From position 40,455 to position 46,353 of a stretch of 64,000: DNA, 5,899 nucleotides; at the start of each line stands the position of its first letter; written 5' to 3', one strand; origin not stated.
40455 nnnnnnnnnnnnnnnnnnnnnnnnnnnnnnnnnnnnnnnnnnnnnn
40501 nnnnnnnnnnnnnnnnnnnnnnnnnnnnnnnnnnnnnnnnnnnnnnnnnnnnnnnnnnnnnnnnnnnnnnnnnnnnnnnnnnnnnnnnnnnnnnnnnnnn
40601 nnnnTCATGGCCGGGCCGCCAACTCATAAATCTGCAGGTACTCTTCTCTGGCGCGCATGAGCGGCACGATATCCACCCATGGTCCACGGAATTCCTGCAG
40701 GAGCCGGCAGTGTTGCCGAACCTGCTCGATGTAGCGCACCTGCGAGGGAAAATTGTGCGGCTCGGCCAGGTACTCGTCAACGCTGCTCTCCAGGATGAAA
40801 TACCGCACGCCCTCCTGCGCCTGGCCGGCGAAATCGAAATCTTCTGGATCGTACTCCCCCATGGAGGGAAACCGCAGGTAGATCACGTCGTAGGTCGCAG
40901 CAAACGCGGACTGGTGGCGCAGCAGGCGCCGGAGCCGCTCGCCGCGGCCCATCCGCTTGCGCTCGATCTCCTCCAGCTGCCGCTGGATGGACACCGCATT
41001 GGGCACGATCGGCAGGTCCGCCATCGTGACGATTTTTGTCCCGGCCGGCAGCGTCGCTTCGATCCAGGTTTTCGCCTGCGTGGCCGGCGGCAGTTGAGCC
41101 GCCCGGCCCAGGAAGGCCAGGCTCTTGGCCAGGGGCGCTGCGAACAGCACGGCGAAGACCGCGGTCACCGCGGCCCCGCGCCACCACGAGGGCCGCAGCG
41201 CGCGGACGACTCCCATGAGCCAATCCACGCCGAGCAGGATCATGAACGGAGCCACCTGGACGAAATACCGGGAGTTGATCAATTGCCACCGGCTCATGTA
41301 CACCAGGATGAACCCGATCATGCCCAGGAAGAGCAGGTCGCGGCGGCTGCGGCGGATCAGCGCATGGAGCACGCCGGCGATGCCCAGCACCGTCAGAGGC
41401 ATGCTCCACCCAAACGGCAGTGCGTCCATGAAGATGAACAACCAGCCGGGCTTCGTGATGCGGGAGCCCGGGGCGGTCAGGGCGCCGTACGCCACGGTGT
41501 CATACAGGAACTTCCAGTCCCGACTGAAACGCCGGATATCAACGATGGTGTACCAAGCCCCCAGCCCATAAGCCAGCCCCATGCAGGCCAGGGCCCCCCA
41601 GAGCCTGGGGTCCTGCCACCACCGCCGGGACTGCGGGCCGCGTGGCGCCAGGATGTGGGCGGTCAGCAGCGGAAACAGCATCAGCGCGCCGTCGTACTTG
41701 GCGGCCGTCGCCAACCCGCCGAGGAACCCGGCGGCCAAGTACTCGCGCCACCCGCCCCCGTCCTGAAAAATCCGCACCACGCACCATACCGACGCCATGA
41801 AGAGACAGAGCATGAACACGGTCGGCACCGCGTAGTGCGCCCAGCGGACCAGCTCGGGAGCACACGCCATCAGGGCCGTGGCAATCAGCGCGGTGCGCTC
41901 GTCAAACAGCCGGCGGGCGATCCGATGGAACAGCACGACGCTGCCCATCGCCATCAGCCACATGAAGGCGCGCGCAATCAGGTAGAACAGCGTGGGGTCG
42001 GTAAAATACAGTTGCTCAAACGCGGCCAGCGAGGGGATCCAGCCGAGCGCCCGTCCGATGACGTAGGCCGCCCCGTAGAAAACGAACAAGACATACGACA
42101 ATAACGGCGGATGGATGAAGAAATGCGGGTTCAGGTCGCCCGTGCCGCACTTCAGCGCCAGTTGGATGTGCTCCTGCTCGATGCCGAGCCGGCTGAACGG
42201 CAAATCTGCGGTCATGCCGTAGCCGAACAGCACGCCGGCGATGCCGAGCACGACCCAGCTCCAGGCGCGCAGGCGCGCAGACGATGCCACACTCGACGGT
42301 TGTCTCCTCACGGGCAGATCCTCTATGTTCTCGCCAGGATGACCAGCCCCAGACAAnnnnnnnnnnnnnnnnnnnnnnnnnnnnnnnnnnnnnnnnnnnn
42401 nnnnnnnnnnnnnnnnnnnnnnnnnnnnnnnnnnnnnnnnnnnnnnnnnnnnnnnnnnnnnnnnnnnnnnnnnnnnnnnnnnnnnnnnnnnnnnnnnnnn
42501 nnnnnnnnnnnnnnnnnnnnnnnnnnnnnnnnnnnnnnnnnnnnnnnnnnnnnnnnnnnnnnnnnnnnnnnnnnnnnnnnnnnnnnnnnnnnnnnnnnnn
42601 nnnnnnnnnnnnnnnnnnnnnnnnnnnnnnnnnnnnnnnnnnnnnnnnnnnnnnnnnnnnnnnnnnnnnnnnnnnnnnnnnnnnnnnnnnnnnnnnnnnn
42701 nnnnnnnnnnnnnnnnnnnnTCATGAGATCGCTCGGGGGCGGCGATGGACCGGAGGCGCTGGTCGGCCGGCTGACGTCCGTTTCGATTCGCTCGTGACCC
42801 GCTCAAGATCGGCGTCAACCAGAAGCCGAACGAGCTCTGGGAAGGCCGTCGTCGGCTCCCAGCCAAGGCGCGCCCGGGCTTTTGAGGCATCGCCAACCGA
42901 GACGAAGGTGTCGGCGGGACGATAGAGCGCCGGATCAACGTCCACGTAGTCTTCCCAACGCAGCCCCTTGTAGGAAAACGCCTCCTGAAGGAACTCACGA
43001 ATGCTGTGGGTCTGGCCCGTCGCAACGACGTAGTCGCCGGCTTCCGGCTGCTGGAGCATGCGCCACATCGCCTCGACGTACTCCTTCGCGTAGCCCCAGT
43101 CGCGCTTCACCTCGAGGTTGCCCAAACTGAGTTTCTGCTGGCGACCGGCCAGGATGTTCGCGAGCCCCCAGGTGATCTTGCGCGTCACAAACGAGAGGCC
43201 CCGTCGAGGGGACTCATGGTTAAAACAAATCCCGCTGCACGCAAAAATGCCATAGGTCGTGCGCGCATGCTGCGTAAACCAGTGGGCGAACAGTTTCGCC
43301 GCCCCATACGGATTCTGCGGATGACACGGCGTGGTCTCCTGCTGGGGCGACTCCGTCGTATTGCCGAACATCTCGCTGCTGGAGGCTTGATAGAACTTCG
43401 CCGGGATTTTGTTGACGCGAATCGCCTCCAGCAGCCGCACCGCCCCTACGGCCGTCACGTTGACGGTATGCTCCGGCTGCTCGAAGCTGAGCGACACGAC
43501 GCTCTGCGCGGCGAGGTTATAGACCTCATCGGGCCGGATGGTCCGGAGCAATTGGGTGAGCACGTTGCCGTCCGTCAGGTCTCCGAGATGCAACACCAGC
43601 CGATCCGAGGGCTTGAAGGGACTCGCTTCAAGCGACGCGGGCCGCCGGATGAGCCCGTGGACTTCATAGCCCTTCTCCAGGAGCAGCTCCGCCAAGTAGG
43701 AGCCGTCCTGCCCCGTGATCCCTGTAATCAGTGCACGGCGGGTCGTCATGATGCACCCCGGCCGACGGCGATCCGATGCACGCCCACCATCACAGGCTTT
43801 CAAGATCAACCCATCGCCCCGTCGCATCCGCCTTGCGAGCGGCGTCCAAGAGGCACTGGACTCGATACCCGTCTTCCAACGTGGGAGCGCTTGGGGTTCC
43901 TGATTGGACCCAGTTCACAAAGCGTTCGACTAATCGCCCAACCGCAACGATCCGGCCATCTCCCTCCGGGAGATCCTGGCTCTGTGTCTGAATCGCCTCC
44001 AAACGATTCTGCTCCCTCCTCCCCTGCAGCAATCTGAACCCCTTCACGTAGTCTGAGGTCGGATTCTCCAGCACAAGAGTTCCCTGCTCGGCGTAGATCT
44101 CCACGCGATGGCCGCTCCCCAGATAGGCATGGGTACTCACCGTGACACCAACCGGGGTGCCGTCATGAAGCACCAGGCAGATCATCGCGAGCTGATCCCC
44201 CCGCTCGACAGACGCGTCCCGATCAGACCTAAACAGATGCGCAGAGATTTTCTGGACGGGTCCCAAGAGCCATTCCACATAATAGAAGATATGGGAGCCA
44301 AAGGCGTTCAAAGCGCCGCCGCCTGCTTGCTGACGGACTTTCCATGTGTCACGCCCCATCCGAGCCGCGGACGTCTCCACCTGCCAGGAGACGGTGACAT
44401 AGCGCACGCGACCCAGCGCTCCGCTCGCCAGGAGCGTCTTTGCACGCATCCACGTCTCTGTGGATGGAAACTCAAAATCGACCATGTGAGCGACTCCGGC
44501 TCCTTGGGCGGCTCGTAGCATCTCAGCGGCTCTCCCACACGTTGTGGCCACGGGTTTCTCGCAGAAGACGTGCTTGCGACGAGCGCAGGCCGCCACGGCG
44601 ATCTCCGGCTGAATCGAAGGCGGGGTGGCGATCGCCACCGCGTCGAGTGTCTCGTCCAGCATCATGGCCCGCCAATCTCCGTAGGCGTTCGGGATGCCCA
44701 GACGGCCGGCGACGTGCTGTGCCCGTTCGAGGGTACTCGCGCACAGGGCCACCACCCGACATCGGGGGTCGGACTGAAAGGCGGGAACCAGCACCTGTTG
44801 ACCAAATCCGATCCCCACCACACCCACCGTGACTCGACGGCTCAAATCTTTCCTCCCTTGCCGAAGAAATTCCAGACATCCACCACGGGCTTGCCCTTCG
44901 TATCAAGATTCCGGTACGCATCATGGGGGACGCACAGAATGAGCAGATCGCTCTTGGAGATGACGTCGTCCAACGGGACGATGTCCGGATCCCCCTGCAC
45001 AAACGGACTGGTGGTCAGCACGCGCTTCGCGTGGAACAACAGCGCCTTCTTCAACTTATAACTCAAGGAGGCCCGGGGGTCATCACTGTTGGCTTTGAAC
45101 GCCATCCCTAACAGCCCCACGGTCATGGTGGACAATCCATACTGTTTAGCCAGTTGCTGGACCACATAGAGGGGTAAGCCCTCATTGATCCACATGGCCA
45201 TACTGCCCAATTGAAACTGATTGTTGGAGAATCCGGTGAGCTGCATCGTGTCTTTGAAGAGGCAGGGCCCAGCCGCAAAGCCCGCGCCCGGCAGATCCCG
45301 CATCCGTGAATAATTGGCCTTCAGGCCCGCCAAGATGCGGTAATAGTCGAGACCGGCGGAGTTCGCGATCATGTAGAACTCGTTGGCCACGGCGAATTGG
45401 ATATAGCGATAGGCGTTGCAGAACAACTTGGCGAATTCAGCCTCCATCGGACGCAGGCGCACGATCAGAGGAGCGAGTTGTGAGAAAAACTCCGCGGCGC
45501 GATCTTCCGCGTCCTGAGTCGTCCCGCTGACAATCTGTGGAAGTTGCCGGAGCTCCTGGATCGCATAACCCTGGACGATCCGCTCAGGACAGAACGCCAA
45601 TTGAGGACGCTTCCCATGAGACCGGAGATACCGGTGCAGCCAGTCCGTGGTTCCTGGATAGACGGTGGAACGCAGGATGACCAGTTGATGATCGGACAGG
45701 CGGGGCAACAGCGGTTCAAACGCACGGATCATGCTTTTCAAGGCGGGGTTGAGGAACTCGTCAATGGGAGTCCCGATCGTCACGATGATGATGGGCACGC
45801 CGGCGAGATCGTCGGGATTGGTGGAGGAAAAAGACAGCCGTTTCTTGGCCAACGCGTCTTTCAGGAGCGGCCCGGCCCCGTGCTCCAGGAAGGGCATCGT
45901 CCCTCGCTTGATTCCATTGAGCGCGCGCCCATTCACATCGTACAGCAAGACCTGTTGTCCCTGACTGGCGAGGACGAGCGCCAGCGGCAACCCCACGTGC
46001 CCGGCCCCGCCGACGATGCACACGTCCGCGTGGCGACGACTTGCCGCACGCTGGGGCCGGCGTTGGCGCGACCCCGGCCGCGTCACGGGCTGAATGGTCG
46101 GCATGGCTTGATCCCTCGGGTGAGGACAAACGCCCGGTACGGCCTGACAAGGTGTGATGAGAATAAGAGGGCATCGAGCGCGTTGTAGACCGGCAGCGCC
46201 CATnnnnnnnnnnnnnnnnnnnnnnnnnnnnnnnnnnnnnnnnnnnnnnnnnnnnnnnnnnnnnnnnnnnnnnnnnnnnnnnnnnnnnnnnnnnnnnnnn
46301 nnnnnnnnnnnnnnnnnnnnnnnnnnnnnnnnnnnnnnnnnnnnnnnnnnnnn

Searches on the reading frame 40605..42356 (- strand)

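Call 47: search_protein_families(library=pfam, proteins=[window:40605-42356:-], max_evalue=0.0001)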
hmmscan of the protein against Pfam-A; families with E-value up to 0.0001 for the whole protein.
window:40605-42356:- (583 aa): 2 families
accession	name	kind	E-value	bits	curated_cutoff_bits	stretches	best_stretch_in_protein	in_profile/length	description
PF13231.12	PMT_2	-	2.2e-16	60.9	26.1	1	129-260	25-151/160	Dolichyl-phosphate-mannose-protein mannosyltransferase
PF02366.24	PMT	-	5.9e-06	26.4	22.7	1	124-240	81-205/245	Dolichyl-phosphate-mannose-protein mannosyltransferase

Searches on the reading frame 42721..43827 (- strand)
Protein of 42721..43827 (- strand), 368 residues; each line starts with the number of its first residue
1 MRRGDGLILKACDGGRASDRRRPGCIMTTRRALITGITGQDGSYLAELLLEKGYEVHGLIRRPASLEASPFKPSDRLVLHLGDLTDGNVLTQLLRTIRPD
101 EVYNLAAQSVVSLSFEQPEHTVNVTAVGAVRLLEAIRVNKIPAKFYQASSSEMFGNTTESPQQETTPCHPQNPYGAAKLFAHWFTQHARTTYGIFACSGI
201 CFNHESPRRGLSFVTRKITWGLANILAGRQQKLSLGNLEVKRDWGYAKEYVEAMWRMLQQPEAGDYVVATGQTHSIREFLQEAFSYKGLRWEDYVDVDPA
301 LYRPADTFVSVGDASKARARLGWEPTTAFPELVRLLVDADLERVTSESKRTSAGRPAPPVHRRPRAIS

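Call 47: search_protein_families(library=pfam, proteins=[window:42721-43827:-], max_evalue=0.0001)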
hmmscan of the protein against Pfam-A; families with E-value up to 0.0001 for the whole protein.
window:42721-43827:- (368 aa): 3 families
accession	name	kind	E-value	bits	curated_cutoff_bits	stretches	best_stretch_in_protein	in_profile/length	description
PF16363.11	GDP_Man_Dehyd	-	4e-122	408.3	27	1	33-334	1-330/332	GDP-mannose 4,6 dehydratase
PF01370.27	Epimerase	-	2.5e-67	227.2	20.9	1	32-267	1-238/240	NAD dependent epimerase/dehydratase family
PF04321.23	RmlD_sub_bind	-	4e-13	49.5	27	1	31-194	2-145/287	RmlD substrate binding domain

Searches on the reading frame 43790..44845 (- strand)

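Call 47: search_protein_families(library=pfam, proteins=[window:43790-44845:-], max_evalue=0.0001)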
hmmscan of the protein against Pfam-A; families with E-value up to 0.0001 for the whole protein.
window:43790-44845:- (351 aa): 3 families
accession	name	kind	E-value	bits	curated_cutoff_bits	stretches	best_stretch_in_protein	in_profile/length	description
PF01408.29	GFO_IDH_MocA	-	3.6e-25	89.4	24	1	6-124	2-120/120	Oxidoreductase family, NAD-binding Rossmann fold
PF02894.22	GFO_IDH_MocA_C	-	2.3e-23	83.6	22.9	1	136-348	1-218/218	Oxidoreductase family, C-terminal alpha/beta domain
PF22725.1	GFO_IDH_MocA_C3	-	7e-21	75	27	1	133-257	2-123/124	GFO/IDH/MocA C-terminal domain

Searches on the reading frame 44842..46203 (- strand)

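Call 47: search_protein_families(library=pfam, proteins=[window:44842-46203:-], max_evalue=0.0001)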
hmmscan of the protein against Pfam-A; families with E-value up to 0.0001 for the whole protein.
window:44842-46203:- (453 aa): 3 families
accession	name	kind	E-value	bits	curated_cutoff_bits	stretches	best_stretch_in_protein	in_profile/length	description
PF03721.20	UDPG_MGDP_dh_N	-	3.6e-33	115.2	27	1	61-234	3-181/187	UDP-glucose/GDP-mannose dehydrogenase family, NAD binding domain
PF03720.21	UDPG_MGDP_dh_C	-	1.2e-10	42.2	30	1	364-447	2-101/103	UDP-glucose/GDP-mannose dehydrogenase family, UDP binding domain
PF00984.24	UDPG_MGDP_dh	-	8.9e-10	39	25.4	1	254-329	2-78/94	UDP-glucose/GDP-mannose dehydrogenase family, central domain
